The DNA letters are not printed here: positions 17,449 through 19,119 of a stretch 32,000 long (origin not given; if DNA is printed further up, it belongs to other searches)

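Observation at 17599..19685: MurT/GatD-like pair in which all three residues of the inter-subunit glutaminase triad appear to be replaced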

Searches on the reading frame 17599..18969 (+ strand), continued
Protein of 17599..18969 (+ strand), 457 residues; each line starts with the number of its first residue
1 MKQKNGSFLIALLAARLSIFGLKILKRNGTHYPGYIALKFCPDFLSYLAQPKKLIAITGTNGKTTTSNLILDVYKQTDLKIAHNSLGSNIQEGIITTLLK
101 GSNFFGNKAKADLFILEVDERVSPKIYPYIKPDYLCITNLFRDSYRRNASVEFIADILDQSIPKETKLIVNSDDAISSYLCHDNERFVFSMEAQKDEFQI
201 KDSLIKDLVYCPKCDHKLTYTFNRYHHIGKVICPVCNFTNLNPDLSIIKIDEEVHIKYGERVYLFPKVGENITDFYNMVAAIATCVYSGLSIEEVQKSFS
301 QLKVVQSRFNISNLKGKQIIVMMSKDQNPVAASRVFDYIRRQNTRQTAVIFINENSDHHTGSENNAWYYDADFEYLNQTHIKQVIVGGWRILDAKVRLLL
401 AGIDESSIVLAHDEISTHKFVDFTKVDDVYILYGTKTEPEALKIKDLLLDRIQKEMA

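Call 96: search_protein_families(library=ncbifam, proteins=[L004:4784-5770:-, L072:10131-11246:+, L072:11246-11950:+], max_evalue=0.001)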
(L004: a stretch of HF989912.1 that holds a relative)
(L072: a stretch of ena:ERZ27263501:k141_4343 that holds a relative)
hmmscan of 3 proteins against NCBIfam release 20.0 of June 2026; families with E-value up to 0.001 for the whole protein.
L004:4784-5770:- (329 aa): 5 families
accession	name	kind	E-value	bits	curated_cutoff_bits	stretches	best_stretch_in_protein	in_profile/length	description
TIGR02291.1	rimK_rel_E_lig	hypoth_equivalog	2e-10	40.2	314.2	1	163-306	135-274/317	alpha-L-glutamate ligase-like protein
TIGR00768.1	rimK_fam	subfamily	7.5e-08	32.1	143.4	1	78-229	79-216/276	RimK family alpha-L-glutamate ligase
TIGR01380.1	glut_syn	equivalog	0.00014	21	299.05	1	100-168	127-192/312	glutathione synthase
NF040720.1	MptN_Meth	equivalog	0.00031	19.9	350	0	118-230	124-230/291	tetrahydromethanopterin:alpha-L-glutamate ligase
NF003573.0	PRK05246.1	equivalog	0.00034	19.5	272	1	117-165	142-190/316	glutathione synthase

L072:10131-11246:+ (372 aa): 11 families
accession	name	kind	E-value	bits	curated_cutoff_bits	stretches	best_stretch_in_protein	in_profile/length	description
NF052464.1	L2IsogltmlsynMurTStaph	equivalog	1.5e-15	57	800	1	33-164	48-168/435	lipid II isoglutaminyl synthase subunit MurT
NF045635.1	isoglutsynth_MurT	equivalog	4.5e-15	55.5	800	2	29-130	44-143/447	lipid II isoglutaminyl synthase subunit MurT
TIGR01143.1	murF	subfamily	2.9e-06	26.5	288.6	1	30-135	71-173/418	UDP-N-acetylmuramoyl-tripeptide--D-alanyl-D-alanine ligase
TIGR01087.1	murD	equivalog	5.2e-06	25.8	211.95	1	29-61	100-132/441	UDP-N-acetylmuramoyl-L-alanine--D-glutamate ligase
TIGR01085.1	murE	subfamily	9.9e-05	21.4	257.3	1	20-60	72-112/472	UDP-N-acetylmuramyl-tripeptide synthetase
NF001124.0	PRK00139.1-2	equivalog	0.0001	21.2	476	1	30-60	106-136/500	UDP-N-acetylmuramoyl-L-alanyl-D-glutamate--2,6-diaminopimelate ligase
NF053647.1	pMurD2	equivalog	0.00011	21.3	550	1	30-224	96-282/405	pseudomurein biosynthesis peptide ligase pMurD2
TIGR01082.1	murC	equivalog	0.00022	20.4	335.1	1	29-146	96-197/449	UDP-N-acetylmuramate--L-alanine ligase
TIGR02068.2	cya_phycin_syn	equivalog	0.0006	17.9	850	0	36-60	482-506/862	cyanophycin synthetase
NF033197.0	F430_CfbE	equivalog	0.00077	18.5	250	0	30-62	96-127/430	coenzyme F430 synthase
NF008896.0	PRK11929.1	equivalog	0.00083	17.3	1023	0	21-60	100-139/965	bifunctional UDP-N-acetylmuramoyl-L-alanyl-D-glutamate--2,6-diaminopimelate ligase MurE/UDP-N-acetylmuramoyl-tripeptide--D-alanyl-D-alanine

L072:11246-11950:+ (235 aa): 2 families
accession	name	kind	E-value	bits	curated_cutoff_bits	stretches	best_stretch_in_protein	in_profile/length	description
NF045636.1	isoglutsynth_GatD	equivalog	4.8e-14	52.3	400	1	2-217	19-237/258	lipid II isoglutaminyl synthase subunit GatD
NF052463.1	L2IsogltmlsynGatDStaph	equivalog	1.8e-13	50.8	450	1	6-209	7-210/237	lipid II isoglutaminyl synthase subunit GatD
